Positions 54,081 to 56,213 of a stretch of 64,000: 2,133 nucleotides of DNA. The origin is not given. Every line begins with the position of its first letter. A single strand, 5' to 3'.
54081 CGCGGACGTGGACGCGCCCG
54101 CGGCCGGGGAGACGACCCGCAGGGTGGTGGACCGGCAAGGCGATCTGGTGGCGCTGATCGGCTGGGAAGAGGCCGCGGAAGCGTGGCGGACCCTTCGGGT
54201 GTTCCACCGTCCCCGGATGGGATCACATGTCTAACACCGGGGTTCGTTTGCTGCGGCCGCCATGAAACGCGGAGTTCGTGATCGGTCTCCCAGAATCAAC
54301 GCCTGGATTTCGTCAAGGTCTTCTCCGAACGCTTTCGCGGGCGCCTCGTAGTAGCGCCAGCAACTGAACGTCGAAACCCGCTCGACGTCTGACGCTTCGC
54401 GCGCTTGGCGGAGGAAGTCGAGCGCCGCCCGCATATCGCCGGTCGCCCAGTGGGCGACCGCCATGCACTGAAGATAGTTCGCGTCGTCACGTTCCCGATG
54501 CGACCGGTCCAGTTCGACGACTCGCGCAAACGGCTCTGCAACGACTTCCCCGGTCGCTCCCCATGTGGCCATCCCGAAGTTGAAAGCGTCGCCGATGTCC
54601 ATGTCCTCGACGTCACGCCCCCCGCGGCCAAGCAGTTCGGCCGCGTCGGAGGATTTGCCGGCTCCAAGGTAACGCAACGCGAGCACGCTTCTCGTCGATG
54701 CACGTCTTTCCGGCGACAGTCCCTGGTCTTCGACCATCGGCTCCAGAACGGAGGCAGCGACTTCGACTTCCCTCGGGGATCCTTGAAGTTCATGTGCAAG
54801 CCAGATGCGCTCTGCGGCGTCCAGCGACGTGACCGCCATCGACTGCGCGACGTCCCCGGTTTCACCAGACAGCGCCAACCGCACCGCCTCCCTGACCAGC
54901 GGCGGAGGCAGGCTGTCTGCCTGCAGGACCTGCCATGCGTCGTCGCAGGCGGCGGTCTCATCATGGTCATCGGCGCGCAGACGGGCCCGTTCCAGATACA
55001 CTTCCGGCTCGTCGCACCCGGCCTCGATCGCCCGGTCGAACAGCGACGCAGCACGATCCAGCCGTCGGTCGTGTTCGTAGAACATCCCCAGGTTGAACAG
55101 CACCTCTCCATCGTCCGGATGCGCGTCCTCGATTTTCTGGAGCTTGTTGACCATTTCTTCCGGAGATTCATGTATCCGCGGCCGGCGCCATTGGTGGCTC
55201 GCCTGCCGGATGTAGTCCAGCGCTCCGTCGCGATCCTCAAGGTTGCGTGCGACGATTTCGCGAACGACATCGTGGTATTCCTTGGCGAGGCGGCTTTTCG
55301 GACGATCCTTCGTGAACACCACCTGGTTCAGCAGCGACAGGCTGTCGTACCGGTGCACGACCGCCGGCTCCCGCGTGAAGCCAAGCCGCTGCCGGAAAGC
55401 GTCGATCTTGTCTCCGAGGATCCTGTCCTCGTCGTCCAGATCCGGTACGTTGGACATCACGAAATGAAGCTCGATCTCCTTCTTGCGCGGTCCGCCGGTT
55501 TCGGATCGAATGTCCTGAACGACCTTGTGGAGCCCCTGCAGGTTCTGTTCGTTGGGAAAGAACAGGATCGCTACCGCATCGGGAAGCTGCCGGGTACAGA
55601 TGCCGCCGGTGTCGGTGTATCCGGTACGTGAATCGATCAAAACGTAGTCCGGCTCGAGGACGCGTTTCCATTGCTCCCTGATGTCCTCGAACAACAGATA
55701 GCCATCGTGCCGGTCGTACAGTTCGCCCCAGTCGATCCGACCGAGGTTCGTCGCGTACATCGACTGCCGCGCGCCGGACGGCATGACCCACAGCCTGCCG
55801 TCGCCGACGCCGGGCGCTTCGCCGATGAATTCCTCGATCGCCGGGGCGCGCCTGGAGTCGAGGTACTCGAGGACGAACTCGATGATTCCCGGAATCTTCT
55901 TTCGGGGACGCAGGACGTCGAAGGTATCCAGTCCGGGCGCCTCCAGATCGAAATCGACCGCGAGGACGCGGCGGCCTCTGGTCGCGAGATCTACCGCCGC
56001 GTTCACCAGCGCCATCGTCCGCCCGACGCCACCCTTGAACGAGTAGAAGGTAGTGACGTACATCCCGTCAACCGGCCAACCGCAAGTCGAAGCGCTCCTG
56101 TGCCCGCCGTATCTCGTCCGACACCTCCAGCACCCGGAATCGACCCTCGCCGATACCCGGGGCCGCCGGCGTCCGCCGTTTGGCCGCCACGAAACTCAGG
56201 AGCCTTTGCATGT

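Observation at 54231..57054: MqsR-like/MqsA-like pair fused in an operon with a KGGVGR ParA-like ATPase-TPR protein, inserted between truB and rpsO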

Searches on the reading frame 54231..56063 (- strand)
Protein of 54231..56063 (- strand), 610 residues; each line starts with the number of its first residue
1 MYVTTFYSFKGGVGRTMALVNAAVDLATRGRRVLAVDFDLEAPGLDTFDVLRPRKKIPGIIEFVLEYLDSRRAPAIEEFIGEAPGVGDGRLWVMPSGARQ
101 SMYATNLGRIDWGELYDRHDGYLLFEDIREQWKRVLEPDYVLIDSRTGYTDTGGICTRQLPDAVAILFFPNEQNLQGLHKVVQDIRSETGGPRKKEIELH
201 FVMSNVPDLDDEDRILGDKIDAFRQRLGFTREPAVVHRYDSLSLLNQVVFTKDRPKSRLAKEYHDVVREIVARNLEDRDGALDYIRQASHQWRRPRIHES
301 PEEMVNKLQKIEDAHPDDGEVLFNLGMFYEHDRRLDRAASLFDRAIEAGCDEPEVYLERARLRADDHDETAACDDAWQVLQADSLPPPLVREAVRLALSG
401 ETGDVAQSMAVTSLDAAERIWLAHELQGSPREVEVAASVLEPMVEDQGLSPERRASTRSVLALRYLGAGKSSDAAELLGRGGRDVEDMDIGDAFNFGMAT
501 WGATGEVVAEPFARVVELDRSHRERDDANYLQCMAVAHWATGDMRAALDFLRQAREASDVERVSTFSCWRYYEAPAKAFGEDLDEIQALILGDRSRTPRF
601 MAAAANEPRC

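Call 3: search_protein_families(library=pfam, proteins=[window:54231-56063:-], max_evalue=1)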
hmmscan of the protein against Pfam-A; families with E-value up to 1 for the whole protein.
window:54231-56063:- (610 aa): 24 families
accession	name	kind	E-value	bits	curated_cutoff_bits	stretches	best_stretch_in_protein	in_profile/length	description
PF01656.29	CbiA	-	3.3e-07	30.7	25.4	1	6-185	3-65/125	CobQ/CobB/MinD/ParA nucleotide binding domain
PF13432.12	TPR_16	-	3.7e-07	30.9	32.7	1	308-349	20-61/65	Tetratricopeptide repeat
PF13614.12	AAA_31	-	1.9e-06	28.4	27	1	3-40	3-40/177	AAA domain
PF07719.23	TPR_2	-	1.5e-05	25.2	27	1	320-347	2-29/34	Tetratricopeptide repeat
PF13176.12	TPR_7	-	2.1e-05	24.7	27.9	1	322-348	2-27/36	Tetratricopeptide repeat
PF13424.12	TPR_12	-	2.3e-05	24.9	30.1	2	526-557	43-74/77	Tetratricopeptide repeat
PF13428.12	TPR_14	-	3.2e-05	24.6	23.5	1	322-362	4-44/44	Tetratricopeptide repeat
PF14559.12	TPR_19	-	0.0001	23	25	1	307-362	13-68/68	Tetratricopeptide repeat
PF07015.17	VirC1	-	0.00058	19.7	24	1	1-39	1-39/231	VirC1 protein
PF10609.15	ParA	-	0.0017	18.3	27.1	1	6-45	8-47/246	NUBPL iron-transfer P-loop NTPase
PF13181.12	TPR_8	-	0.0028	18.2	25.7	0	320-347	2-29/34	Tetratricopeptide repeat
PF00515.34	TPR_1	-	0.0035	17.5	27.8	1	320-347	2-29/34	Tetratricopeptide repeat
PF25064.1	ARM_TT21_5th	-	0.0064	17.2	27.8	1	520-560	64-104/117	TT21 fifth ARM repeats domain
PF13431.12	TPR_17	-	0.0084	16.8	24.4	1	314-338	8-32/34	Tetratricopeptide repeat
PF11838.14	ERAP1_C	-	0.01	15.7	38.2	1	364-469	33-141/318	ERAP1-like C-terminal domain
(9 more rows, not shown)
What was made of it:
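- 55224..56063 (-): Gene C, N-terminal KGGVGR-variant ParA/MinD-type NTPase domain (aa 1-280). The Walker A variant KGGVGRT is at 56036-56016. PF01656 and PF13614 score above their cutoffs (call 3).
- On ParA/MinD (SIMIBI, deviant Walker A): PF01656 and PF13614 pass their cutoffs (call 3).
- On TPR repeat proteins: TPR_16, TPR_2, TPR_7 and TPR_12 fall just below their cutoffs, at aa 302-375 and 520-560 (call 3).
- Closest known: STAND/Avs-type NTPase-TPR sensors. Different: The nSTAND hit has E 0.17 (call 3).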

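Call 4: search_protein_families(library=ncbifam, proteins=[window:54231-56063:-], max_evalue=1)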
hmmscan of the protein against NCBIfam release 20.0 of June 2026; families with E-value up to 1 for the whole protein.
window:54231-56063:- (610 aa): 30 families (the best 25 are shown)
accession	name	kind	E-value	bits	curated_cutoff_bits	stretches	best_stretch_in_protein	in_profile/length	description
NF047398.1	AAA_KGGVGR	domain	7.7e-49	166.6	90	1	2-185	3-189/190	KGGVGR-motif variant AAA ATPase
NF040959.1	MamA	equivalog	3e-07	30.1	200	1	303-372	123-194/204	magnetosome protein MamA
TIGR03371.1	cellulose_yhjQ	equivalog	6.3e-05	22.6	157.85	1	3-40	3-40/246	cellulose biosynthesis protein BcsQ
TIGR03453.1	partition_RepA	equivalog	0.00012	21.1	348.45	1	3-42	106-145/387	plasmid partitioning protein RepA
TIGR01968.1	minD_bact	equivalog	0.00017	21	212.9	1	7-48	7-45/261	septum site-determining protein MinD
NF041546.1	ParA_partition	equivalog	0.00019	21.1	180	1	5-40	3-38/203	ParA family partition ATPase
TIGR00540.1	TPR_hemY_coli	hypoth_equivalog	0.00022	20.1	142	1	299-374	306-380/385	heme biosynthesis-associated TPR protein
NF010423.0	PRK13849.1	equivalog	0.00031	20.2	313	1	1-40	1-40/231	conjugal transfer ATPase VirC1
TIGR01969.1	minD_arch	subfamily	0.00053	19.2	201.75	1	4-41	3-40/251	cell division ATPase MinD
NF052415.1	T3SS_chap_SctY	equivalog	0.00062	20.3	70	0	522-553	71-102/106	type III secretion apparatus assembly chaperone SctY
NF041136.1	MrpORP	equivalog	0.0011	18.4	450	1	7-45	11-49/365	iron-sulfur cluster carrier protein MrpORP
TIGR02521.1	type_IV_pilW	equivalog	0.0027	17.3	154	1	320-373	136-189/234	type IV pilus biogenesis/stability protein PilW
NF009701.0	PRK13230.1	subfamily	0.0038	16.3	350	1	6-63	6-59/291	nitrogenase reductase-like protein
TIGR04291.1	arsen_driv_ArsA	equivalog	0.0043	15.8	650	1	6-39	7-40/565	arsenical pump-driving ATPase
NF002725.1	PRK02603.1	equivalog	0.0049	16.9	143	1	309-355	62-108/173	photosystem I assembly protein Ycf3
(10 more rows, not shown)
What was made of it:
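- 55224..56063 (-): NF047398 gives 7.7e-49 and 166.6 bits (cutoff 90) (call 4).
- On KGGVGR-motif variant AAA ATPase (NF047398): The match scores 166.6 bits against 90 and covers profile positions 3-189 of 190 (call 4).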

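Call 5: search_protein_families(library=padloc, proteins=[window:54231-56063:-], max_evalue=1)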
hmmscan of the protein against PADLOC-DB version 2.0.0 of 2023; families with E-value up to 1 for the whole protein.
window:54231-56063:- (610 aa): 2 families
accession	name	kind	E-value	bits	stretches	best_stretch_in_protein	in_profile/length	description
PDLC04559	PDC-M28B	-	9.2e-34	115.2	1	4-215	131-348/438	-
PDLC04560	PDC-M28B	-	4.2e-13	47.4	1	4-184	17-210/327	-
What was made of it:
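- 55224..56063 (-): PADLOC PDC-M28B gives 9e-34 (call 5).
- Domain identities are in calls 3-5.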

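Call 36: find_homologous_proteins(query=window:54234-56063:-, max_evalue=0.00001)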
Query window:54234-56063:- (610 aa): 4400 proteins with E <= 0.00001 among 8000 candidates; the best 120 are listed.
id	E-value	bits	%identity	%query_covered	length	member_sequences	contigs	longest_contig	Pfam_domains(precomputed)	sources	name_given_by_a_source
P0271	0.0e+0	1354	98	100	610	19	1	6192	PF01656.30,PF13614.13,PF13176.13,PF13432.13,PF07719.24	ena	-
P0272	0.0e+0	1338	97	100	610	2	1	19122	PF01656.30,PF13614.13,PF13424.13,PF13176.13,PF13432.13,PF13428.13,PF07719.24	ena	-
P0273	0.0e+0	1279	93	100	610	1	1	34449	PF14559.13,PF01656.30,PF13614.13,PF13424.13,PF13176.13,PF13432.13,PF13428.13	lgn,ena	-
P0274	0.0e+0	1253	91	100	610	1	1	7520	PF14559.13,PF01656.30,PF13614.13,PF13432.13,PF13428.13,PF07719.24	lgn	-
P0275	3.1e-273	926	69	99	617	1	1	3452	PF01656.30,PF13428.13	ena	-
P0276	7.4e-271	918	70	100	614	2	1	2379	PF01656.30,PF13614.13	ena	-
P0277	8.8e-271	918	70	99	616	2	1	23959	PF01656.30,PF13614.13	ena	-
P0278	9.0e-271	918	70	100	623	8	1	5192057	PF01656.30,PF13614.13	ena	-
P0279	6.9e-270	915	69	99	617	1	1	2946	PF01656.30,PF13614.13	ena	-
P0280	4.1e-269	912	69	99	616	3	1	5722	PF01656.30,PF13614.13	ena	-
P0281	1.7e-268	910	69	99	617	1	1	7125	PF01656.30,PF13614.13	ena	-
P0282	9.6e-267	904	69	99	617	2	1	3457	PF01656.30,PF13614.13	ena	-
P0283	6.6e-257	872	66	99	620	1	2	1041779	PF01656.30,PF13614.13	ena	-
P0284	8.4e-255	865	66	99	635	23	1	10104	PF01656.30,PF13614.13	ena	-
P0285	1.8e-252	857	64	100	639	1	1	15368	PF01656.30,PF13614.13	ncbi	-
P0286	7.6e-252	855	63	100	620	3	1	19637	PF01656.30,PF13614.13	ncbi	-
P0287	1.8e-251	854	64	99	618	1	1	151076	PF01656.30,PF13614.13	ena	-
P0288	4.6e-251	853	64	99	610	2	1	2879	PF01656.30,PF13614.13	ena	-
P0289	5.0e-251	852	64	100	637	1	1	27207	PF01656.30,PF13614.13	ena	-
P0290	6.4e-251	852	64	99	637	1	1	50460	PF01656.30,PF13614.13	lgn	-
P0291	1.8e-249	847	64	99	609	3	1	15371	PF01656.30,PF13614.13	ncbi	-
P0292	1.5e-248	844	65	99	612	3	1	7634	PF01656.30,PF13614.13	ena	-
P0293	1.8e-248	844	63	99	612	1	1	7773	PF01656.30,PF13614.13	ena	-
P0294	8.3e-248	842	64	99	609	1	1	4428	PF01656.30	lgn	-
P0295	4.3e-247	840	63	99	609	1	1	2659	PF10609.16,PF01656.30,PF13614.13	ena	-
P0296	6.8e-247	839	63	99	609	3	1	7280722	PF01656.30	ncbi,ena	-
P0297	7.7e-247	839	63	99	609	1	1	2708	PF01656.30,PF13614.13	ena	-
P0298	9.7e-247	838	64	99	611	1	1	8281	PF01656.30,PF13614.13,PF13424.13,PF13428.13,PF07719.24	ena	-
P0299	1.1e-246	838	64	100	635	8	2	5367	PF01656.30,PF13614.13,PF07719.24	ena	-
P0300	3.4e-246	837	63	99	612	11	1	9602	PF01656.30,PF13614.13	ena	-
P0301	1.7e-245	834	63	100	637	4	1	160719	PF01656.30,PF13614.13,PF07015.18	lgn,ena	-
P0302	6.5e-245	832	62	99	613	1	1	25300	PF01656.30,PF13614.13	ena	-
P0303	1.2e-244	831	63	99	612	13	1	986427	PF01656.30,PF13614.13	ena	-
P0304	1.7e-244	831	63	99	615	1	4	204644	PF01656.30,PF13614.13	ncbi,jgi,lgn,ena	-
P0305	3.6e-244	830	63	99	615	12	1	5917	PF01656.30,PF13614.13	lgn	-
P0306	5.2e-244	829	62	99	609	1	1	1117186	PF01656.30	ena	-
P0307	6.3e-244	829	63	100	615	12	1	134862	PF01656.30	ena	-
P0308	9.2e-244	828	63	100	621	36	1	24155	PF01656.30,PF13614.13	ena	-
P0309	7.3e-243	826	63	99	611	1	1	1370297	PF01656.30,PF13614.13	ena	-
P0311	2.7e-242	824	62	99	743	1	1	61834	PF01656.30,PF13614.13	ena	-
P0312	8.9e-242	822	63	99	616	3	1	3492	PF01656.30,PF13614.13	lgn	-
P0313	1.2e-241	822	63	99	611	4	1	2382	PF00142.25,PF01656.30,PF13614.13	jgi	-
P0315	1.4e-241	821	63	99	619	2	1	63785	PF01656.30,PF13614.13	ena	-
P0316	1.6e-241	821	63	99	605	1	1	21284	PF01656.30,PF13614.13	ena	-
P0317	1.7e-241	821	62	100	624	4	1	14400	PF01656.30,PF13614.13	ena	-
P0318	1.9e-241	821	62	99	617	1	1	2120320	PF01656.30,PF13614.13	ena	-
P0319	1.8e-240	818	63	99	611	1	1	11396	PF01656.30,PF13614.13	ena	-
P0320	2.0e-240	817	62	99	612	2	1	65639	PF01656.30,PF13614.13,PF13428.13,PF07719.24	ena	-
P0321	3.4e-240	817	63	99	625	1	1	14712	PF01656.30,PF13614.13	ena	-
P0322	3.8e-240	817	63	99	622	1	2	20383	PF01656.30,PF13614.13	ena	-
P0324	1.6e-239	814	64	99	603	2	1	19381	PF01656.30,PF13614.13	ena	-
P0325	2.9e-239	814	61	99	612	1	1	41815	PF01656.30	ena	-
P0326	4.5e-239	813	62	100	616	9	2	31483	PF01656.30,PF13614.13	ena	-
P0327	4.6e-239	813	63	100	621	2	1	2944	PF01656.30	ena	-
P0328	4.9e-239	813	62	99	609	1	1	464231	PF01656.30,PF13614.13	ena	-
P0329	5.2e-239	813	62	100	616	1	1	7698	PF01656.30,PF13614.13,PF07719.24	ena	-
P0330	6.4e-239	813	61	99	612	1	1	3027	PF01656.30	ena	-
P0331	8.9e-239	812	60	99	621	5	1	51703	PF01656.30,PF13614.13,PF13428.13,PF07719.24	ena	-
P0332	1.1e-238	812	62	100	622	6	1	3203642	PF01656.30,PF13614.13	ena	-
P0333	1.2e-238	812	61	99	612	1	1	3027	PF01656.30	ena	-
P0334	1.4e-238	811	63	99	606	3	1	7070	PF01656.30,PF13614.13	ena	-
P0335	1.5e-238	811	62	99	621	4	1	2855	PF01656.30,PF13614.13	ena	-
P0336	1.7e-238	811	62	100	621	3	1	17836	PF01656.30,PF13614.13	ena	-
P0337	1.9e-238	811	62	99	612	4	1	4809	PF10609.16,PF01656.30,PF13614.13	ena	-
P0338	2.7e-238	810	63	100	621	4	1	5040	PF01656.30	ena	-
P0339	5.1e-238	810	62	100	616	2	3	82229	PF01656.30,PF13614.13,PF07719.24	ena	-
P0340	5.7e-238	809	61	100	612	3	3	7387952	PF01656.30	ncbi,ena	-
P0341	1.4e-237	808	62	99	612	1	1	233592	PF01656.30,PF13614.13,PF07719.24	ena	-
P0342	2.5e-237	807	62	99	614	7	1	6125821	PF01656.30,PF13614.13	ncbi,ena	-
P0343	4.3e-237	806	62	99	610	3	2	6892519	PF01656.30,PF13614.13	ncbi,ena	-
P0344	6.6e-237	806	63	99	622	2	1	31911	PF01656.30,PF13614.13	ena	-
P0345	8.6e-237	805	61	100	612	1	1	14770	PF01656.30,PF13614.13,PF13428.13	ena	-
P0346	8.6e-237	805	61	99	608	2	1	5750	PF01656.30,PF13614.13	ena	-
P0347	5.4e-236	803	61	100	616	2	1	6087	PF01656.30,PF13614.13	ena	-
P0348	7.0e-236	802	62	100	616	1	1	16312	PF01656.30,PF13614.13,PF13428.13,PF07719.24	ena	-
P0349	7.2e-236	802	61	99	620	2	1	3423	PF01656.30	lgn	-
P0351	1.7e-235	801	61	100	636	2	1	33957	PF01656.30,PF13614.13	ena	-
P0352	3.5e-235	800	63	99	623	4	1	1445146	PF01656.30,PF13614.13,PF13428.13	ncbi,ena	-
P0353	4.1e-235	800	61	100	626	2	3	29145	PF01656.30,PF13614.13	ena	-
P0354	9.0e-235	799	62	100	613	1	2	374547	PF01656.30,PF13614.13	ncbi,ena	-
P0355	1.5e-233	795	61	99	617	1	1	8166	PF01656.30,PF13614.13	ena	-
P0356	2.0e-233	794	61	99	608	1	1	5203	PF01656.30,PF13614.13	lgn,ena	-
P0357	3.2e-233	794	62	99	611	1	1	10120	PF01656.30,PF13614.13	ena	-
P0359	6.1e-233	793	60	100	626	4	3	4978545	PF01656.30,PF13614.13,PF07015.18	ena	-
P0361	6.6e-233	793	60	100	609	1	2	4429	PF01656.30,PF13614.13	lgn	-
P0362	7.7e-233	792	60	100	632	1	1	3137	PF01656.30,PF13614.13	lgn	-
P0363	1.2e-232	792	62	100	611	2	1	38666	PF10609.16,PF01656.30,PF13614.13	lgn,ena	-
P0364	2.2e-232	791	61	99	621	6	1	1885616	PF10609.16,PF01656.30,PF13614.13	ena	-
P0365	4.1e-232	790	63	99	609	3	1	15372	PF01656.30,PF13614.13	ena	-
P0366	6.5e-232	789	61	100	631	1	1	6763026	PF01656.30,PF13614.13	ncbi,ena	-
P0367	1.2e-231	789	60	99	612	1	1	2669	PF01656.30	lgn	-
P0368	1.4e-231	788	62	99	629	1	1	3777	PF01656.30,PF13614.13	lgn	-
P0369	2.5e-231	787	60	99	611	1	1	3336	PF01656.30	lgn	-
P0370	3.2e-231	787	61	99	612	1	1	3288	PF10609.16,PF01656.30,PF13614.13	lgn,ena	-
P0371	3.6e-231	787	60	100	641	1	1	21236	PF01656.30,PF13614.13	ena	-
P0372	3.0e-230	784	60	100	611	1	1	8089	PF10609.16,PF01656.30,PF13614.13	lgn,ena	-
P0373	3.1e-230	784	64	99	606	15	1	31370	PF01656.30,PF13614.13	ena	-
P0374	3.2e-230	784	60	100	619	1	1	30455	PF10609.16,PF01656.30,PF13614.13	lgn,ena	-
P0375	7.0e-230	783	61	99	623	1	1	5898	PF01656.30,PF13614.13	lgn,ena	-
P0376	7.1e-230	783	60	100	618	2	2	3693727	PF01656.30,PF13614.13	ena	-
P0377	1.1e-229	782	61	99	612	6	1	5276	PF01656.30,PF13614.13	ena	-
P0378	1.2e-229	782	59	99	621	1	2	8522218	PF10609.16,PF01656.30,PF13614.13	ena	-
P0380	1.8e-229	781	62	99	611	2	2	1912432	PF01656.30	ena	-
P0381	2.5e-229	781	61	99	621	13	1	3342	PF01656.30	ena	-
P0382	3.3e-229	780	61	99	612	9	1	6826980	PF01656.30,PF13614.13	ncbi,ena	-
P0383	3.6e-229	780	59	100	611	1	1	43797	PF00142.25,PF10609.16,PF01656.30,PF13614.13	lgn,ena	-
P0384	5.2e-229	780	62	99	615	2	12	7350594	PF01656.30,PF13614.13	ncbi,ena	-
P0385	1.2e-228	779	61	99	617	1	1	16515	PF01656.30,PF13614.13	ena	-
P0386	1.4e-228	778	60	99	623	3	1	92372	PF01656.30,PF13614.13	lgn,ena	-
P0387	1.9e-228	778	60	99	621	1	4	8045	PF01656.30,PF13614.13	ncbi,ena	-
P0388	2.4e-228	778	61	100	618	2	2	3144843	PF01656.30,PF13614.13,PF13428.13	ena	-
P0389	3.5e-228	777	62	99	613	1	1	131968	PF01656.30,PF13614.13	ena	-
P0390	1.5e-227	775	61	99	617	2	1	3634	PF01656.30,PF13614.13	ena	-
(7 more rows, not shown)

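Call 39: find_encoding_contigs(protein=P0273, flank=10000, max_places=3)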
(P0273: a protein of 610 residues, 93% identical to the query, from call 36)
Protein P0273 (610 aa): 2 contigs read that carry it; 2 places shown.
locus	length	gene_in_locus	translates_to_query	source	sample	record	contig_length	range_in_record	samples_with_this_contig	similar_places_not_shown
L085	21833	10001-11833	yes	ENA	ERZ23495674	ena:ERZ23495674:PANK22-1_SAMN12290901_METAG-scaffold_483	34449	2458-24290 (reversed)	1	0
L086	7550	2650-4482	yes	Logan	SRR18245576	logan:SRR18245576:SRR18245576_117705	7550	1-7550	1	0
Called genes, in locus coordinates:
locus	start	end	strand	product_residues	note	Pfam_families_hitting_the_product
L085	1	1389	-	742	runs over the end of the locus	PF18072:FGAR-AT_linker, PF00586:AIRS, PF02769:AIRS_C, PF00586:AIRS, PF02769:AIRS_C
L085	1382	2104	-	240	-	PF13507:GATase_5, PF07685:GATase_3, PF01965:DJ-1_PfpI (weak)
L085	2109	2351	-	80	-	PF02700:PurS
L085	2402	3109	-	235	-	PF01259:SAICAR_synt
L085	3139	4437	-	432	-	PF00206:Lyase_1, PF10397:ADSL_C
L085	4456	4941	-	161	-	PF00692:dUTPase, PF22769:DCD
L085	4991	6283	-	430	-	PF00675:Peptidase_M16, PF05193:Peptidase_M16_C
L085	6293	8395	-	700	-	PF01138:RNase_PH, PF03725:RNase_PH_C, PF03726:PNPase, PF01138:RNase_PH, PF03725:RNase_PH_C (weak), PF00013:KH_1, PF00575:S1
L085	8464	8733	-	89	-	PF00312:Ribosomal_S15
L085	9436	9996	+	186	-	-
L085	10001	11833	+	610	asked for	PF01656:CbiA (weak), PF13614:AAA_31 (weak), PF13424:TPR_12 (faint), PF13176:TPR_7 (faint), PF13428:TPR_14 (faint), PF13432:TPR_16 (faint), PF14559:TPR_19 (faint)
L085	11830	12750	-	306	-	PF01509:TruB_N, PF16198:TruB_C_2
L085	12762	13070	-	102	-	PF02033:RBFA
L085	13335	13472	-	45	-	PF04456:DUF503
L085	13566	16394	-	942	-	PF04760:IF2_N, PF00009:GTP_EFTU, PF01926:MMR_HSR1, PF22042:EF-G_D2, PF11987:IF-2, PF03144:GTP_EFTU_D2 (weak)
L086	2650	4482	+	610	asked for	PF01656:CbiA (weak), PF13614:AAA_31 (weak), PF13424:TPR_12 (faint), PF13176:TPR_7 (faint), PF13428:TPR_14 (faint), PF13432:TPR_16 (faint), PF14559:TPR_19 (faint)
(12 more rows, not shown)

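Call 84: search_solved_structures(query=window:54234-56063:-, max_evalue=0.01, show_alignments=1)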
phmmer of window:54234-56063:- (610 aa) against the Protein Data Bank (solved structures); distinct sequences matched with E-value up to 0.01: 7.
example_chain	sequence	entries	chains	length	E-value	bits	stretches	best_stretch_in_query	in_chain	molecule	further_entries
5j1j_A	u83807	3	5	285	8e-05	24.5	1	8-68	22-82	Site-determining protein | Transcriptional antiactivator FleN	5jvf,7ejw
8pb9_A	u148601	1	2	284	0.00099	20.9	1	8-68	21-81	Antiactivator FleN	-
5k5z_A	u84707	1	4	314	0.001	20.8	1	3-44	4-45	ParA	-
5u1j_B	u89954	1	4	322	0.001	20.8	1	3-44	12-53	Uncharacterized protein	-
8p53_A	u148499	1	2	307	0.0011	20.7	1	8-68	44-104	Antiactivator FleN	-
4v03_A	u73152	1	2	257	0.0024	19.6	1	6-103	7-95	SITE-DETERMINING PROTEIN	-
1g3q_A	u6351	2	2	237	0.0024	19.6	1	5-45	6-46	CELL DIVISION INHIBITOR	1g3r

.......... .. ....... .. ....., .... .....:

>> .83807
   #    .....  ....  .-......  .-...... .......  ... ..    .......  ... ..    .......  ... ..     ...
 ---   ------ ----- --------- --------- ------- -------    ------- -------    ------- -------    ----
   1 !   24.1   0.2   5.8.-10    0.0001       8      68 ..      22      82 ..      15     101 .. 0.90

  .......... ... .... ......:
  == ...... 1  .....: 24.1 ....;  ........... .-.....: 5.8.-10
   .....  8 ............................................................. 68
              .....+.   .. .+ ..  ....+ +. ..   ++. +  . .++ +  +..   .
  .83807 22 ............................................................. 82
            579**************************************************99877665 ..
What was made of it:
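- Closest known: FleN-FleQ, and ParA with an adaptor tail. Same: FleN is the best PDB sequence hit to C's N-terminus (call 84).
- The closest solved relatives of C's N-terminus include FleN, named in the PDB as a transcriptional anti-activator (call 84).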
